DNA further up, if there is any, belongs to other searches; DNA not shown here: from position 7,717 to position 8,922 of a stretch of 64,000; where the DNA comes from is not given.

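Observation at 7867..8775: Stand-alone 302-aa family-A-polymerase-like protein (motifs A and B present, motif C altered) alongside a complete family B polymerase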

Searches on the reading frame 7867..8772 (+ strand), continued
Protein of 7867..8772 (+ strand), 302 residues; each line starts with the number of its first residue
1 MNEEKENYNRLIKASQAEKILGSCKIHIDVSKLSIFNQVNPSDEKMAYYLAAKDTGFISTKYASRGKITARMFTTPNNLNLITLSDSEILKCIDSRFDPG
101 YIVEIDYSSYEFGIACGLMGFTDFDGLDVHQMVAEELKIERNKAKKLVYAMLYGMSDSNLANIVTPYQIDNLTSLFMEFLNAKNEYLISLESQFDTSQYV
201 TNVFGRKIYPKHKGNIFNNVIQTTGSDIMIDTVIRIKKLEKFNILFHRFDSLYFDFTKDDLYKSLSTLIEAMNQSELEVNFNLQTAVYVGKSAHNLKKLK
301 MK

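Call 33: find_related_loci(query=A1, collection=viral_contigs, flank=10000)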
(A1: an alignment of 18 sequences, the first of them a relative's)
Query A1 (302 aa) in viral_contigs; peptide patterns used: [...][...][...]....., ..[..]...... (x = any residue, [..] = any of these).
74 stretches matched a pattern; 3 encode a relative of the query (tblastn E <= 1e-3); 3 distinct loci.
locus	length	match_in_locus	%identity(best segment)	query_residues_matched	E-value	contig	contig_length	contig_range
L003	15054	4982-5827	45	5-290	5e-80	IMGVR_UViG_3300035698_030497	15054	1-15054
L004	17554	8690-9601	36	1-287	2e-51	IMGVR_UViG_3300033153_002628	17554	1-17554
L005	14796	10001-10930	33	1-299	5e-46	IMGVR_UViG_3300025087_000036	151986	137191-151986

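Call 34: find_related_loci(query=A1, collection=metagenome_contigs, flank=10000)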
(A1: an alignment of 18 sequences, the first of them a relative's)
Query A1 (302 aa) in metagenome_contigs; peptide patterns used: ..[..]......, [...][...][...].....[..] (x = any residue, [..] = any of these).
234 stretches matched a pattern; 4 encode a relative of the query (tblastn E <= 1e-3); 4 distinct loci.
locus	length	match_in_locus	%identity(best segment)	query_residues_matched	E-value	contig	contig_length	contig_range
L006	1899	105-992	36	8-300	9e-53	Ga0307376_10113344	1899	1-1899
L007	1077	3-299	44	202-299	5e-22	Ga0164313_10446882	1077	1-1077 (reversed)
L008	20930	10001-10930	33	1-299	3e-46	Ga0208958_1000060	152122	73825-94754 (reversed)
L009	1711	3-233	41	223-299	3e-13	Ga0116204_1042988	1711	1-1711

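Call 37: find_encoding_contigs(protein=P0030, flank=10000, max_places=3)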
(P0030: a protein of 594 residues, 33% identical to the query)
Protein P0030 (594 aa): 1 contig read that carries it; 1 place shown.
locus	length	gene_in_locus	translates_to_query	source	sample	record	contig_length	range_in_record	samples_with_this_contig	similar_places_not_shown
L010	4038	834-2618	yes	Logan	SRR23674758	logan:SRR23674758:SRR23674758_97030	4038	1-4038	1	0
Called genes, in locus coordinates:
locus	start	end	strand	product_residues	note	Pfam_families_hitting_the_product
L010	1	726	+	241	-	?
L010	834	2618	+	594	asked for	PF00476:DNA_pol_A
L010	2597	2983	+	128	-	-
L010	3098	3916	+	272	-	PF08804:gp32 (weak)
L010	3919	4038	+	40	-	?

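Call 39: find_encoding_contigs(protein=P0031, flank=10000, max_places=2)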
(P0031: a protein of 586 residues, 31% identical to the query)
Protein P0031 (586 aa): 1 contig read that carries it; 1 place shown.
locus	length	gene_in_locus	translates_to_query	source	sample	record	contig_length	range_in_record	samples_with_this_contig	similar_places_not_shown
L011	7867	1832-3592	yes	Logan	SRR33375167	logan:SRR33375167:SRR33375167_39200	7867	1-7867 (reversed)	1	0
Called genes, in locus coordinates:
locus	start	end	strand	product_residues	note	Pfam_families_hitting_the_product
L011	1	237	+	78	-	?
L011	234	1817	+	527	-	-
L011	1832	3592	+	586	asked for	PF00476:DNA_pol_A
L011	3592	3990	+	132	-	-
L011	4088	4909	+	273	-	PF08804:gp32 (weak)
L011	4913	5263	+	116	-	-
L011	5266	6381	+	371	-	PF00154:RecA_N, PF06745:ATPase, PF08423:Rad51 (weak)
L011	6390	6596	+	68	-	-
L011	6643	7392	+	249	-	PF01541:GIY-YIG (weak), PF07460:NUMOD3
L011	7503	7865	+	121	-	?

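Call 40: find_encoding_contigs(protein=P0034, flank=10000, max_places=2)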
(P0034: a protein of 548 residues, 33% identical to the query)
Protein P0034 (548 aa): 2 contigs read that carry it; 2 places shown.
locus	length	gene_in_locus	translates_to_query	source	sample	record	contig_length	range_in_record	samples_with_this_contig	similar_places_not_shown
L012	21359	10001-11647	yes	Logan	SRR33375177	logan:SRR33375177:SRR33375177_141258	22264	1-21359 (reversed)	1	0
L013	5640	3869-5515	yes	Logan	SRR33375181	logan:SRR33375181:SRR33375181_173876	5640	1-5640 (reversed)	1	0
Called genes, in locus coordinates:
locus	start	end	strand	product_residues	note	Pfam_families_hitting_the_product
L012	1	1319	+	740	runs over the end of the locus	?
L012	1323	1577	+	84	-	-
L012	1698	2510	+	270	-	PF12322:T4_baseplate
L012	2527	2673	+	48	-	-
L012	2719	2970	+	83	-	-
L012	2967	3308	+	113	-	-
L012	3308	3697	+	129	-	-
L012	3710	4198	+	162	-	PF06841:Phage_T4_gp19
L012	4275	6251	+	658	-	-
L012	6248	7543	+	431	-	-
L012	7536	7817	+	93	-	-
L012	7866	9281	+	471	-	-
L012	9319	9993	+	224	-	-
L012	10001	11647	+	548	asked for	PF00476:DNA_pol_A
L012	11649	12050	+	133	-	-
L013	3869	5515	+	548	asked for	PF00476:DNA_pol_A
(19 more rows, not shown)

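Call 41: find_encoding_contigs(protein=P0026, flank=10000, max_places=2)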
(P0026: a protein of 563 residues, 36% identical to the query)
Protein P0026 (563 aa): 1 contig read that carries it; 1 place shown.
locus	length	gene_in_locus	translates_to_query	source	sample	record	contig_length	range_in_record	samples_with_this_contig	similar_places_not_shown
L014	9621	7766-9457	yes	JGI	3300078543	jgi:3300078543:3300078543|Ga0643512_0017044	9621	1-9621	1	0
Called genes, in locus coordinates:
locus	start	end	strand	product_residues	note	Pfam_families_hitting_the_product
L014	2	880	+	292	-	?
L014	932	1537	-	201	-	-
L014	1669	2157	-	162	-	PF23849:Phage_TTP_2 (weak), PF06841:Phage_T4_gp19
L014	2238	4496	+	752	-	-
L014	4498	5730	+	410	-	-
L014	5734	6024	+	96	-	-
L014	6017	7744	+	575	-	-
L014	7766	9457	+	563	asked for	PF00476:DNA_pol_A (weak)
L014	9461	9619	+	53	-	?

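Call 42: predict_structure(alignment_id=A2)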
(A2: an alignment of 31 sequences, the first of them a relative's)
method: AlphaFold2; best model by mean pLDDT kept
length: 594 residues; sequences in the alignment: 31
mean_pLDDT: 86.6   pTM: 0.83
mean pLDDT of the five models: 86.6, 86.2, 85.9, 85.2, 84.7
residues with pLDDT >= 90: 345; 70-90: 181; 50-70: 42; < 50: 26
segments of 3 or more residues with pLDDT < 50: 254-278
pLDDT, mean of each block of 10 residues (from residue 1): 91 85 87 89 95 90 93 93 90 93 92 88 92 93 96 93 90 89 77 78 74 66 79 82 65 50 36 46 76 88 93 97 96 97 96 90 92 96 95 92 89 87 92 88 86 89 92 95 92 91 95 93 86 93 95 91 84 94 90 61
secondary structure, 60 per line:
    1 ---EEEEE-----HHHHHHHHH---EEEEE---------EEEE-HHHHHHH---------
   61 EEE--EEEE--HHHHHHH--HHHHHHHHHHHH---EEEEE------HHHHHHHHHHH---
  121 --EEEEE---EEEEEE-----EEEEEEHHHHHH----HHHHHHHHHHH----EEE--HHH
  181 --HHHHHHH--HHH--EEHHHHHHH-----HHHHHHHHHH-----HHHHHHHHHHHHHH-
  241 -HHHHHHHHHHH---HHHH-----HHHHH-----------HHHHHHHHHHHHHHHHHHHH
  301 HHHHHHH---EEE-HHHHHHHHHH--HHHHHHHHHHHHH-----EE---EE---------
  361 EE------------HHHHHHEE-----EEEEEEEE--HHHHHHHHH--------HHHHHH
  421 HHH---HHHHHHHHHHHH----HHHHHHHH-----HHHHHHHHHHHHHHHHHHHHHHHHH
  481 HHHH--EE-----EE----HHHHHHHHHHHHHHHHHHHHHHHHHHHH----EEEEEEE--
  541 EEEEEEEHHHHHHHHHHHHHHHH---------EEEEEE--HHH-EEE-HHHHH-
elements in order: E4-8 H14-22 E26-30 E40-43 H45-51 E61-63 E66-69 H72-78 H81-92 E96-100 H107-117 E123-127 E131-136 E142-147 H148-153 H158-168 E173-175 H183-189 H199-205 H211-220 H226-239 H242-252 H256-259 H265-269 H281-307 E311-313 H315-324 H327-339 H375-380 E388-395 H398-406 H415-423 H427-438 H443-450 H456-484 H500-527 E532-538 E541-547 H548-563 E573-578 E585-587 H589-593

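Call 44: fold_search(model_id=the predicted structure, library=pdb)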
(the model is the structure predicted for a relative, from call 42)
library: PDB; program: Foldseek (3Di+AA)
matches with E <= 10: 949; with E <= 0.001: 205
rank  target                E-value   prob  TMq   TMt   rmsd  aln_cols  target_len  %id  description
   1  7zx0_DDD              2.2e-18  1.00  0.51  0.48   9.5       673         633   13  Crystal structure of Pol theta polymerase domain in complex with compound 5 (released 2022-10-12)
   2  8e23_A                5.2e-18  1.00  0.52  0.49  12.3       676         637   13  Human DNA polymerase theta in complex with allosteric inhibitor (released 2022-09-28)
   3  7zx0_FFF              8.7e-18  1.00  0.51  0.48   9.4       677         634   12  Crystal structure of Pol theta polymerase domain in complex with compound 5 (released 2022-10-12)
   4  7zx0_CCC              9.2e-18  1.00  0.50  0.47  11.5       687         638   13  Crystal structure of Pol theta polymerase domain in complex with compound 5 (released 2022-10-12)
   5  8e24_A                9.7e-18  1.00  0.48  0.45  12.7       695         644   13  Human DNA polymerase theta in complex with allosteric inhibitor (released 2022-09-28)
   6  7zx0_EEE              1.0e-17  1.00  0.51  0.48  10.0       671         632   13  Crystal structure of Pol theta polymerase domain in complex with compound 5 (released 2022-10-12)
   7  5dkt                  1.1e-17  1.00  0.54  0.56   6.4       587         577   14  N-terminal His tagged apPOL exonuclease mutant (released 2016-08-10)
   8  9au8_A                1.5e-17  1.00  0.53  0.49   8.0       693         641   14  Ternary complex of human DNA polymerase theta polymerase domain with a mismatched T:T base pair (released 2025-03-05)
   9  7sxl_A                1.6e-17  1.00  0.53  0.55   7.6       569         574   14  Plasmodium falciparum apicoplast DNA polymerase (exo-minus) without affinity tag (released 2022-10-26)
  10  8ef9_A                1.6e-17  1.00  0.50  0.50  15.6       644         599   14  Structure of Lates calcarifer DNA polymerase theta polymerase domain with long duplex DNA, complex Ia (released 2022-12-14)
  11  9bps_A                1.7e-17  1.00  0.55  0.56   6.3       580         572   14  Plasmodium falciparum apicoplast DNA polymerase mutant - K417M (released 2025-05-14)
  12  7zx0_BBB              1.7e-17  1.00  0.50  0.48  10.1       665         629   13  Crystal structure of Pol theta polymerase domain in complex with compound 5 (released 2022-10-12)
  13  5dku_B                2.0e-17  1.00  0.54  0.55   7.8       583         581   15  C-terminal His tagged apPOL exonuclease mutant (released 2016-08-10)
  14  5dku_A                2.1e-17  1.00  0.55  0.56   6.3       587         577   14  C-terminal His tagged apPOL exonuclease mutant (released 2016-08-10)
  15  9d6n_A                2.1e-17  1.00  0.46  0.44  16.5       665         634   14  Loop-Deleted DNA Polymerase Theta in Complex with a dsDNA Overhang and an Allostertic Inhibitor (released 2025-08-20)
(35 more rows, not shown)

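Call 74: search_dna_similar(query=P0057, collection=phages, mode=protein, max_rows=30, max_evalue=0.001)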
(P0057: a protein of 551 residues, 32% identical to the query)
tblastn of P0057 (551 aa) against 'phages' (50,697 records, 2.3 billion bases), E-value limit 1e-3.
Records with a match: 270; places in all: 270; records where one place covers at least 80% of the query: 0.
Best place of each record, by identity: <60% 270.
By first word of the organism name: Microbacterium 117; Staphylococcus 39; Bacteriophage 20; Bacillus 20; Mycobacterium 15; Lactobacillus 13; Arthrobacter 8; Maribacter 8; Thermus 7; Salmonella 3; and 13 more.
By host as written in the record: Microbacterium foliorum NRRL B-24224 61; Microbacterium foliorum NRRL B-24224 SEA 44; - 28; Staphylococcus aureus 10; Mycobacterium smegmatis mc2 155 10; Lactobacillus plantarum 8; Arthrobacter sp. ATCC 21022 8; Bacillus subtilis BEST7003 8; and 46 more.
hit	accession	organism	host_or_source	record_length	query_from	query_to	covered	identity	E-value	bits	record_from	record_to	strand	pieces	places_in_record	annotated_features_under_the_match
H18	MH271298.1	Microbacterium phage Floof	Microbacterium foliorum NRRL B-24224 SEA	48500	132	528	72%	21.3%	2e-5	54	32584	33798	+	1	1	49: DNA polymerase I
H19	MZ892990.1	Roseobacter phage CRP-345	Rhodobacteraceae bacterium FZCC0042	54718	234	550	58%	26.0%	9e-8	61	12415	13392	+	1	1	DNA polymerase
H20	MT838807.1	Bacteriophage sp.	human fecal samples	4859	271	540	49%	26.7%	4e-9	66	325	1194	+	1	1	record has no annotation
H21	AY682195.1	Lactobacillus phage LP65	-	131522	283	546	48%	26.8%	6e-5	52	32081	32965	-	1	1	orf59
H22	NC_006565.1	Lactobacillus phage LP65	Lactobacillus plantarum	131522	283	546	48%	26.8%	6e-5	52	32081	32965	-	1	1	DNA polymerase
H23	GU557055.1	Puniceispirillum phage HMO-2011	Candidatus Puniceispirillum marinum ...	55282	278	549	49%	24.4%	9e-7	58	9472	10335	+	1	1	DNA polymerase I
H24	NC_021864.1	Puniceispirillum phage HMO-2011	Candidatus Puniceispirillum marinum ...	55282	278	549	49%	24.4%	9e-7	58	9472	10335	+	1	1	DNA polymerase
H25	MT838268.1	Bacteriophage sp.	human fecal samples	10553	249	540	53%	22.4%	2e-9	67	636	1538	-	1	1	record has no annotation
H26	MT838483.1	Bacteriophage sp.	human fecal samples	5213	302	551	45%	26.1%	8e-5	52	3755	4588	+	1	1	record has no annotation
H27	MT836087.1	Bacteriophage sp.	human fecal samples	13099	251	517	48%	24.3%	1e-5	54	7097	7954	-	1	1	record has no annotation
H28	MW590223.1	Cellulosimicrobium phage DS1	Cellulosimicrobium sp.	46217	263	534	49%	23.8%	3e-7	59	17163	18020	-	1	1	DNA polymerase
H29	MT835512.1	Bacteriophage sp.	human fecal samples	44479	271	518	45%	26.1%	3e-8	63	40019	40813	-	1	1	record has no annotation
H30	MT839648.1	Bacteriophage sp.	human fecal samples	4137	287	540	46%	25.4%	3e-8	63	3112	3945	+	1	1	record has no annotation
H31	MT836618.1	Bacteriophage sp.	human fecal samples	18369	300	538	43%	26.9%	3e-7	60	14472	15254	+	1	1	record has no annotation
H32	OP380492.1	Bacillus phage Nachito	Bacillus sp. ET1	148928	300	541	44%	26.4%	3e-10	69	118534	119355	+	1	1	DNA polymerase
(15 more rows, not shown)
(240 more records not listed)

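Call 75: search_dna_similar(query=P0030, collection=phages, mode=protein, max_rows=30, max_evalue=0.001)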
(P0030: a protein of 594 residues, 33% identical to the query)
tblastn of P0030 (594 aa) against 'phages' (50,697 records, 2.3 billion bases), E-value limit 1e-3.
Records with a match: 354; places in all: 354; records where one place covers at least 80% of the query: 0.
Best place of each record, by identity: <60% 354.
By first word of the organism name: Mycobacterium 273; Rhodococcus 45; Cellulophaga 7; Salmonella 3; Acinetobacter 3; Mammaliicoccus 2; Pelagibacter 2; Lauvirus 2; Podophage 2; Mesorhizobium 2; and 12 more.
By host as written in the record: Mycobacterium smegmatis mc2 155 192; Rhodococcus erythropolis RIA 643 37; Mycobacterium smegmatis mc#155 33; Mycobacterium smegmatis mc2155 22; - 15; Mycobacterium sp. 13; Mycobacterium smegamtis mc2 155 5; Rhodococcus erythropolis 3; and 23 more.
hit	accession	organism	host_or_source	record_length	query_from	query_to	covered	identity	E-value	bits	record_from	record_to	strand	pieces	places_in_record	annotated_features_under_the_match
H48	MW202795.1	Caudoviricetes sp.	Manatee Spring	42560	337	576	40%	23.9%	1e-4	51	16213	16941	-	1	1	DNA polymerase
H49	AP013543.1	uncultured phage_MedDCM-OCT-S30-C28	metagenomic fosmid library constructed ...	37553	292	529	40%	23.8%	9e-8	62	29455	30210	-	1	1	DNA polymerase family A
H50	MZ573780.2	Mammaliicoccus phage vB_MscM-PMS3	Mammaliicoccus sciuri KCTC 43031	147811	344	568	38%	25.2%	1e-4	51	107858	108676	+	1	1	DNA polymerase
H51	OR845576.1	Escherichia phage ECO95 1-6-1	Escherichia coli O157:H7 ATCC 43895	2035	344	578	40%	23.4%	1e-7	61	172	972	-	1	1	record has no annotation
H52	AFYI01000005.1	Salmonella enterica subsp. enterica serovar Infantis str. ...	Homo sapiens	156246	344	578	40%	23.4%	2e-7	61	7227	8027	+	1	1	DNA-directed DNA polymerase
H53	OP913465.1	Mammaliicoccus virus vB_MscM-PMS2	Mammaliicoccus sciuri KCTC 43031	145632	344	568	38%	24.5%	6e-4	49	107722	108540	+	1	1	DNA polymerase I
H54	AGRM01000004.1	Salmonella enterica subsp. houtenae str. ATCC BAA-1581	Homo sapiens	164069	344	578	40%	23.3%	4e-7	60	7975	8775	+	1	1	DNA-directed DNA polymerase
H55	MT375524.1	Pelagibacter phage Gjalp EXVC020P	Candidatus Pelagibacter ubique HTCC1062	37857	291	529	40%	22.6%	1e-6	58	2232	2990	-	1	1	DNA polymerase family A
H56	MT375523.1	Pelagibacter phage Eyrgjafa EXVC018P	Candidatus Pelagibacter ubique HTCC1062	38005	291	529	40%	22.6%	1e-6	58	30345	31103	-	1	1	DNA polymerase family A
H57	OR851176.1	Salmonella phage S.Kent 1-2-1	Salmonella enterica subsp. enterica ...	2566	347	578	39%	23.3%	1e-6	57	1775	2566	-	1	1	record has no annotation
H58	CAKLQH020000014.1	Acinetobacter phage MD-2021a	not known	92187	344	579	40%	22.0%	3e-5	53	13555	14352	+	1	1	polA: DNA polymerase I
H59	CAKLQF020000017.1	Acinetobacter phage MD-2021a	not known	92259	344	579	40%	22.0%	3e-5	53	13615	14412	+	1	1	polA: DNA polymerase I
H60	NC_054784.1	Mycobacterium phage Pharaoh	Mycobacterium smegmatis mc2 155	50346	291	515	38%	22.8%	7e-7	59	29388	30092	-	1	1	39: DNA polymerase I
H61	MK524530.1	Mycobacterium phage Pharaoh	Mycobacterium smegmatis mc2 155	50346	291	515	38%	22.8%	7e-7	59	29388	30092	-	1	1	39: DNA polymerase I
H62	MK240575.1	Thermobifida phage P318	Thermobifida fusca NTU22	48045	341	580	40%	21.3%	1e-5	54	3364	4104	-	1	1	DNA polymerase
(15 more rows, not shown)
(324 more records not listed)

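Call 80: search_dna_similar(query=window:7867-8772:+, collection=phages, mode=protein, max_rows=60, max_evalue=1)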
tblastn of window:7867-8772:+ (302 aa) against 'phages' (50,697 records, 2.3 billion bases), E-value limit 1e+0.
Records with a match: 875; places in all: 877; records where one place covers at least 80% of the query: 18.
Best place of each record, by identity: <60% 875.
By first word of the organism name: Mycobacterium 384; Pseudomonas 89; Gordonia 63; Escherichia 60; Rhodococcus 42; Caulobacter 36; Staphylococcus 26; Lactobacillus 16; Bacillus 10; Thermus 10; and 45 more.
By host as written in the record: Mycobacterium smegmatis mc2 155 278; Mycobacterium smegmatis mc#155 44; - 43; Gordonia terrae 3612 39; Rhodococcus erythropolis RIA 643 34; Mycobacterium smegmatis mc2155 22; Caulobacter vibrioides CB15 21; Pseudomonas putida KT2440 and Paw85 21; and 164 more.
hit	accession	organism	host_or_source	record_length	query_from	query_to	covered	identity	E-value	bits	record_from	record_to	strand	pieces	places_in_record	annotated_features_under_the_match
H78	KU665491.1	Bacillus phage Mgbh1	Bacillus sp. MGK1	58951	11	297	95%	22.5%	8e-1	37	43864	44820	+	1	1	DNA-directed DNA polymerase-like protein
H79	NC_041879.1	Bacillus phage Mgbh1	Bacillus sp. MGK1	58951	11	297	95%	22.5%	8e-1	37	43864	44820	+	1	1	DNA polymerase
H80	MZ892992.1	Roseobacter phage CRP-738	Rhodobacteraceae bacterium FZCC0089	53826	51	287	78%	25.7%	1e-3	46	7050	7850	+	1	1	DNA polymerase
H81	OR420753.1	Pelagibacter phage HTVC041P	Candidatus Pelagibacter ubique HTCC1063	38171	42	292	83%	24.0%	1e-5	53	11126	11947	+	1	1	DNA polymerase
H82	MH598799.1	Pelagibacter phage HTVC025P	Candidatus Pelagibacter ubique HTCC1062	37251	42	290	82%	24.2%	6e-6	54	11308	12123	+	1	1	DNA polymerase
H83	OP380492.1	Bacillus phage Nachito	Bacillus sp. ET1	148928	54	296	80%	24.3%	4e-5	51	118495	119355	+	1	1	DNA polymerase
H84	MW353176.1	Flavobacterium phage vB_FspM_immuto_3-5A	Flavobacterium sp. LMO8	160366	31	274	81%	24.0%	4e-2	42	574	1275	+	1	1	DNA polymerase family A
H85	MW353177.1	Flavobacterium phage vB_FspM_immuto_13-6C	Flavobacterium sp. LMO8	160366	31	274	81%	24.0%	4e-2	42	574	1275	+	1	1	DNA polymerase family A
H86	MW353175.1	Flavobacterium phage vB_FspM_immuto_2-6A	Flavobacterium sp. LMO8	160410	31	274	81%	24.0%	4e-2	42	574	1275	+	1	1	DNA polymerase family A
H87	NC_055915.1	Flavobacterium phage vB_FspM_immuto_2-6A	Flavobacterium sp. LMO8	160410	31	274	81%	24.0%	4e-2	42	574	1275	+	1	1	DNA polymerase family A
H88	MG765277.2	Lactobacillus phage Bacchae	Lactobacillus plantarum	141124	56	282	75%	25.2%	1e-4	49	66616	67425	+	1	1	DNA polymerase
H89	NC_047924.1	Lactobacillus phage Bacchae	Lactobacillus plantarum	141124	56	282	75%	25.2%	1e-4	49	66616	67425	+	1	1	DNA polymerase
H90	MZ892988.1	Roseobacter phage CRP-212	Rhodobacteraceae bacterium FZCC0040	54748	53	287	78%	24.3%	3e-3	45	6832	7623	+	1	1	DNA polymerase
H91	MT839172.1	Bacteriophage sp.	human fecal samples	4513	55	287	77%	24.4%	2e-1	39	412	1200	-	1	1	record has no annotation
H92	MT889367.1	Gordonia phage Orla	Gordonia rubripertincta NRRL B-16540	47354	39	290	83%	22.5%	1e-2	43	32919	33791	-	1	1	51: DNA polymerase I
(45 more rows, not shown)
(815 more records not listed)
